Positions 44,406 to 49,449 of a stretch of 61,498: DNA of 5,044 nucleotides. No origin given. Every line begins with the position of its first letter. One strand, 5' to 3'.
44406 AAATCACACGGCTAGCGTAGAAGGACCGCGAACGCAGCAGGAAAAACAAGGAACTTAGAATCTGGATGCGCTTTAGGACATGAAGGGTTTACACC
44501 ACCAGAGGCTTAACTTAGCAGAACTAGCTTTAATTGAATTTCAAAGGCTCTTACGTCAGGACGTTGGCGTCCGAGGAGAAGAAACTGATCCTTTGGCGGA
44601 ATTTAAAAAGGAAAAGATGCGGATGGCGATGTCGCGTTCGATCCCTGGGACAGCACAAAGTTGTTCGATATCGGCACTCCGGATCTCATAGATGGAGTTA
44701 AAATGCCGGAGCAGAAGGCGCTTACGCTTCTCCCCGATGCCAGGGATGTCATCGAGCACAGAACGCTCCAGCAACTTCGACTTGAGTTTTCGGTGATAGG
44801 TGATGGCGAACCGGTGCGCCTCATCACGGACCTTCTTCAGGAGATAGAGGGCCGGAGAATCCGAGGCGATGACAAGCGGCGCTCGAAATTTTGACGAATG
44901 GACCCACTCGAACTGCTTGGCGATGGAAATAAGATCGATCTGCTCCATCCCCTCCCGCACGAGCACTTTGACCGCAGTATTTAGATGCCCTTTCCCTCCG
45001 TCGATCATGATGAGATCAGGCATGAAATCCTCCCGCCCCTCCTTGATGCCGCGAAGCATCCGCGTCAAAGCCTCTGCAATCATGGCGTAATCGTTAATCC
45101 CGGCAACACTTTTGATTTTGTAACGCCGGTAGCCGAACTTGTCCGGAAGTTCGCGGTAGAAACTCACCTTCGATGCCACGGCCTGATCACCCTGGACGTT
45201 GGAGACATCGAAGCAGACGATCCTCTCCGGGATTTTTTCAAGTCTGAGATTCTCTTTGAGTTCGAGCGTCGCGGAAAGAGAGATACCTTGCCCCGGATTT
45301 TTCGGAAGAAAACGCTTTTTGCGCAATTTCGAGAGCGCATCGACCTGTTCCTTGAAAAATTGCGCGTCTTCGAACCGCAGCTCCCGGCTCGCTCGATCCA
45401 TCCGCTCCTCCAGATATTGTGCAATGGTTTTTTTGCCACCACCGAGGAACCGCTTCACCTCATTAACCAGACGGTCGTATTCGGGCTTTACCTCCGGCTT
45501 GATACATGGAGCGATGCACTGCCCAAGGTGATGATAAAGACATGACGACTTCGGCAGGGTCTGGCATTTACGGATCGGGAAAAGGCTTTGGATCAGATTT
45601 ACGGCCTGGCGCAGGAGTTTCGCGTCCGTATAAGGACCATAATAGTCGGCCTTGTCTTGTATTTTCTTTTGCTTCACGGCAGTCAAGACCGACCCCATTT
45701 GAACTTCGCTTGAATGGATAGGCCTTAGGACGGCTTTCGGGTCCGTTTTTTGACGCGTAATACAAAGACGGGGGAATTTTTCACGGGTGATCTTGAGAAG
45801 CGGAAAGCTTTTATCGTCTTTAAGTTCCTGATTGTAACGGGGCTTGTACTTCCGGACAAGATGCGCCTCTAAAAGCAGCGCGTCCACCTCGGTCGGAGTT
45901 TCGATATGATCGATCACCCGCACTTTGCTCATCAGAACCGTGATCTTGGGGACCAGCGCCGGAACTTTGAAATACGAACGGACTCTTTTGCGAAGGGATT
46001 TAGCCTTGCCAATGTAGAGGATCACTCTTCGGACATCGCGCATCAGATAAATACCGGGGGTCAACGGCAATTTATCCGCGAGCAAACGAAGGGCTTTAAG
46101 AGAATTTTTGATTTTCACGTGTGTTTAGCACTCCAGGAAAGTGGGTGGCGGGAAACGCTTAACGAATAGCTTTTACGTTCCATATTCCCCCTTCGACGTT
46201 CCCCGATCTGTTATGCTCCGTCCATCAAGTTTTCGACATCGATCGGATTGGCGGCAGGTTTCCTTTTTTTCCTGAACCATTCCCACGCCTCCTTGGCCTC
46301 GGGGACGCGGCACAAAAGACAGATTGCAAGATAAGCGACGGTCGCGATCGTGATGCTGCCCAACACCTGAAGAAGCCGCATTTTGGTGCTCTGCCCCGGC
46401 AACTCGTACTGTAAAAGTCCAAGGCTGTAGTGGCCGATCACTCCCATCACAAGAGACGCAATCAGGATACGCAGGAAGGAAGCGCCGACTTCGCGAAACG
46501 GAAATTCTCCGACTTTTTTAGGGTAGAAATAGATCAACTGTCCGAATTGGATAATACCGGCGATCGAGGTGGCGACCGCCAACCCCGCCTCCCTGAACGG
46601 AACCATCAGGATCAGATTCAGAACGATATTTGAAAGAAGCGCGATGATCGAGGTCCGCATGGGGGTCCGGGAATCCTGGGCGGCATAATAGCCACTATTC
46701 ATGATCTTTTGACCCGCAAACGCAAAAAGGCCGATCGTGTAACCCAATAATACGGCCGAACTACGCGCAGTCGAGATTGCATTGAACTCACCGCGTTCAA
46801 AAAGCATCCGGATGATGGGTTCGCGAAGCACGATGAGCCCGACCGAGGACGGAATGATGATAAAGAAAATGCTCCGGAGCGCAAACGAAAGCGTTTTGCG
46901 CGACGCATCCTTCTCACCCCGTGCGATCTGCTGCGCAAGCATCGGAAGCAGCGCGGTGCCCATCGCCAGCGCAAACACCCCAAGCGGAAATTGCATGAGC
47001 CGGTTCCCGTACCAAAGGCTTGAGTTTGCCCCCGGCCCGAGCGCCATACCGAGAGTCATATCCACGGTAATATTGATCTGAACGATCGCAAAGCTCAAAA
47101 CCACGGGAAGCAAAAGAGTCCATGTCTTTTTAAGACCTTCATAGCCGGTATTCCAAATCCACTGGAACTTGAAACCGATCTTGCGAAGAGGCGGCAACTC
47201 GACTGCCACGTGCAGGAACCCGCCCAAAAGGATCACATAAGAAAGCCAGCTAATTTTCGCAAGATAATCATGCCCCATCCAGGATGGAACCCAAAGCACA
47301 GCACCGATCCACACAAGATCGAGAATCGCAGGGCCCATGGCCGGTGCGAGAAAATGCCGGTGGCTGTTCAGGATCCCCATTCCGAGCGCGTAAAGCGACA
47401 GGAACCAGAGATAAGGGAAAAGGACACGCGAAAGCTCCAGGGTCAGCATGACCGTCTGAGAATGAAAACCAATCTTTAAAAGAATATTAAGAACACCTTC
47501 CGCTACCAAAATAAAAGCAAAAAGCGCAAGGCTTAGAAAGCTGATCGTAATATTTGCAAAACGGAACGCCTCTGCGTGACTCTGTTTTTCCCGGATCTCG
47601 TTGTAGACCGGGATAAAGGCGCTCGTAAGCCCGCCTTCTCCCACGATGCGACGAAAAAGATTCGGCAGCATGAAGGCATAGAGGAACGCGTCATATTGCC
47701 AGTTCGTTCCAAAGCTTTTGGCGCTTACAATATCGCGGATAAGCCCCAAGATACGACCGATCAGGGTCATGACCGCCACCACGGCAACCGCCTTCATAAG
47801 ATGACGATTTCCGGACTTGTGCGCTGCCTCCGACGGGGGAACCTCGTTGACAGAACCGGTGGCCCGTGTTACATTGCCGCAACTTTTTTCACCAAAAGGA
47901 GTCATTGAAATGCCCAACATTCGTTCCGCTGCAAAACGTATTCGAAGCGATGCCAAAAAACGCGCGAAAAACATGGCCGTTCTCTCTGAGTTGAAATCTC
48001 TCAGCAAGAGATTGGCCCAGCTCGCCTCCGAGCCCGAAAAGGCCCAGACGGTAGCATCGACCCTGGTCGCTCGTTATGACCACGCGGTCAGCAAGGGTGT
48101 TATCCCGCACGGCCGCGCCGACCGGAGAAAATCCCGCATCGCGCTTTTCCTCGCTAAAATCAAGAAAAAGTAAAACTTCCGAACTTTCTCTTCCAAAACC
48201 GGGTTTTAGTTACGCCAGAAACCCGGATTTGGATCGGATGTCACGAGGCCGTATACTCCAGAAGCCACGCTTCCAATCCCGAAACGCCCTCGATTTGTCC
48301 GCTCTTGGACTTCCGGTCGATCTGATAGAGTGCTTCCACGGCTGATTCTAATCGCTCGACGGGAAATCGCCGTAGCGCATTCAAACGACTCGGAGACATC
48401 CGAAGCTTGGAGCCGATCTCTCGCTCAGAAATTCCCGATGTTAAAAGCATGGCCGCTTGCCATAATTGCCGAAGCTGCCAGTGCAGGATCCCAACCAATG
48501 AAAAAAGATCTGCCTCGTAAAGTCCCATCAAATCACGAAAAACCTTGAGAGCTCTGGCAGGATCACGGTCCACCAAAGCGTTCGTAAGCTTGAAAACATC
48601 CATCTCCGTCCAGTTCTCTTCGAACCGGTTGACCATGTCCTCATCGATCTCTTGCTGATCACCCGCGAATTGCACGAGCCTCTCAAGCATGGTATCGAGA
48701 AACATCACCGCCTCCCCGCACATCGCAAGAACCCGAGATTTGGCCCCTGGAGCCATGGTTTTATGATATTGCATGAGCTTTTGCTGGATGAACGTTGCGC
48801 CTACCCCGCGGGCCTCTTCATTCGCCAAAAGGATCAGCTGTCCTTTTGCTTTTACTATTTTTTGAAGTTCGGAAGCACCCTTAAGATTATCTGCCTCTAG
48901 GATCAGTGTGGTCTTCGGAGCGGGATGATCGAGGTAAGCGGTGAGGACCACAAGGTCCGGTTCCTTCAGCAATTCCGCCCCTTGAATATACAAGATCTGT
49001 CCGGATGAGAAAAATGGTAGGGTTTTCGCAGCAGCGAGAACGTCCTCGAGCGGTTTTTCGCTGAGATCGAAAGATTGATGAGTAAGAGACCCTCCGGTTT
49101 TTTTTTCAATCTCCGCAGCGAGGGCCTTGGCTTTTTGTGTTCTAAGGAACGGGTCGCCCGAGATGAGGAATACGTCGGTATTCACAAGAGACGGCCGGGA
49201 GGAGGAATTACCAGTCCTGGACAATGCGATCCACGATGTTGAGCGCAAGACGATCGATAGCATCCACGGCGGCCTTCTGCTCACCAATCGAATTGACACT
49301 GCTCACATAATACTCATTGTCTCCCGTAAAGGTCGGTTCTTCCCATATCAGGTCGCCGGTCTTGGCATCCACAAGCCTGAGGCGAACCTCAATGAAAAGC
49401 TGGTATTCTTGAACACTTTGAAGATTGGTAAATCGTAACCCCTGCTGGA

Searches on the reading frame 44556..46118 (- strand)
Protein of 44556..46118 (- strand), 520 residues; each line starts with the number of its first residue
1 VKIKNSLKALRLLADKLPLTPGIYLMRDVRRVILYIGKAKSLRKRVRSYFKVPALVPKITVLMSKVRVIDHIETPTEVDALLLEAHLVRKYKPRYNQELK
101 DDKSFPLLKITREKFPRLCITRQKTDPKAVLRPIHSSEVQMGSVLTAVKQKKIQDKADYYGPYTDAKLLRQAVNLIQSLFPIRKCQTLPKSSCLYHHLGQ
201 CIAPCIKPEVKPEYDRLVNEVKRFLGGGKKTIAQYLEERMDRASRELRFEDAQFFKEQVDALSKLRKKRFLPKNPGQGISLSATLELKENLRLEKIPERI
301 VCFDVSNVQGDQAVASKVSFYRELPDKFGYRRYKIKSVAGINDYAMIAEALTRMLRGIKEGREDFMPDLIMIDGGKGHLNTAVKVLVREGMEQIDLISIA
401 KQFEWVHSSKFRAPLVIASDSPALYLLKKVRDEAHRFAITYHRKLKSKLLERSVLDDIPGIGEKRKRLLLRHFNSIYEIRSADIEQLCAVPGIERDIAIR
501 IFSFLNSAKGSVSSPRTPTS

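Call 9: search_protein_families(library=pfam, proteins=[window:44556-46118:-], max_evalue=0.001)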
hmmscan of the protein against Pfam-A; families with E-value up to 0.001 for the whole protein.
window:44556-46118:- (520 aa): 6 families
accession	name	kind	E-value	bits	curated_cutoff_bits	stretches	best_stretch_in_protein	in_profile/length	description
PF08459.17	UvrC_RNaseH_dom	-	1.4e-44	152.2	22.3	1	289-439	2-159/159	UvrC RNAse H endonuclease domain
PF14520.12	HHH_5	-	1.6e-10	41.8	27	1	455-504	4-54/57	Helix-hairpin-helix domain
PF12826.13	HHH_2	-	5.3e-08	33.4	27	1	458-508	8-58/64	Helix-hairpin-helix motif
PF01541.30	GIY-YIG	-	1e-06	29.4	22.6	1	22-96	3-78/78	GIY-YIG catalytic domain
PF00633.29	HHH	-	0.00063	19.9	24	0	480-493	6-19/30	Helix-hairpin-helix motif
PF02151.25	UVR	-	0.00097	19.3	21.5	0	236-264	7-35/36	UvrB/uvrC motif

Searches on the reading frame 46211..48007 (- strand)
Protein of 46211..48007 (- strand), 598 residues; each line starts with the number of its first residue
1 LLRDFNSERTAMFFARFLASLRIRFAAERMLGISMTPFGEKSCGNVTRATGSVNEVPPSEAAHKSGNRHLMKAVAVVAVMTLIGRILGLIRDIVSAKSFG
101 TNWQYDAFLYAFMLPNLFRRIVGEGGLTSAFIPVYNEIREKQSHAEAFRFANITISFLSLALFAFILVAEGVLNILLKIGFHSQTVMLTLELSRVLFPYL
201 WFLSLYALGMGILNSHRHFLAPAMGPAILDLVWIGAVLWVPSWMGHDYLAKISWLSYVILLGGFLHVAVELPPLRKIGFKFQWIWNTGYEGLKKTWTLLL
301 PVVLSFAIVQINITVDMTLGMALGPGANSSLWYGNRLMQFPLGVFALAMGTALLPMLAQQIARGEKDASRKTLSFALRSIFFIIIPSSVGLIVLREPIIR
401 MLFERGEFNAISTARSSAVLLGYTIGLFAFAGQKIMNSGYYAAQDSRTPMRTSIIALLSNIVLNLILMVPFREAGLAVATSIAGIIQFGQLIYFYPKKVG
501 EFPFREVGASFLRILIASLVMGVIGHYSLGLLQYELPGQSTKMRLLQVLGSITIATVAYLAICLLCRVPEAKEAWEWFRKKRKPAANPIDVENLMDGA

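Call 9: search_protein_families(library=pfam, proteins=[window:46211-48007:-], max_evalue=0.001)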
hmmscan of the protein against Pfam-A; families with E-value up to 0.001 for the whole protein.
window:46211-48007:- (598 aa): 3 families
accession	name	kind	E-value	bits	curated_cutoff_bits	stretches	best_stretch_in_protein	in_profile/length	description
PF03023.19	MurJ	-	1.3e-109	367.2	27.4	1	96-533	2-437/451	Lipid II flippase MurJ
PF01554.23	MatE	-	2e-10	41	24.9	1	301-466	1-161/161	MatE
PF13440.11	Polysacc_synt_3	-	0.00012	21.9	23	1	333-403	216-284/293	Polysaccharide biosynthesis protein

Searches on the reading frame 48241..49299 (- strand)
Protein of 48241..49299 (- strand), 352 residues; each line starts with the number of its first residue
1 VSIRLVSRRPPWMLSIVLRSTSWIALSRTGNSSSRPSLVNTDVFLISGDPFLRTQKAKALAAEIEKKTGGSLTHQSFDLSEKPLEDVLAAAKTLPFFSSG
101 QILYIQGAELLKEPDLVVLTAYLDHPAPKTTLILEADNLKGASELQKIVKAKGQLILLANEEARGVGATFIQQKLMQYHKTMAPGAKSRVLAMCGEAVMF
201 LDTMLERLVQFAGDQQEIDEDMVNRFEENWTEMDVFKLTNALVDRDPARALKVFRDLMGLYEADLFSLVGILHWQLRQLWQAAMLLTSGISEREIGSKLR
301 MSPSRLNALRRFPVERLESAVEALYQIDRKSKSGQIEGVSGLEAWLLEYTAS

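Call 9: search_protein_families(library=pfam, proteins=[window:48241-49299:-], max_evalue=0.001)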
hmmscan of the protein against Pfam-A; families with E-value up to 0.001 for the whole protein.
window:48241-49299:- (352 aa): 2 families
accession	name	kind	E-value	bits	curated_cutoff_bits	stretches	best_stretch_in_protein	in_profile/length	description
PF21694.2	DNA_pol3_delta_C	-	3.8e-18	66.1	27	1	233-349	2-121/121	DNA polymerase III delta subunit, C-terminal domain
PF06144.19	DNA_pol3_delta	-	1.6e-10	41.4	21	1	49-153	7-118/124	DNA polymerase III, delta subunit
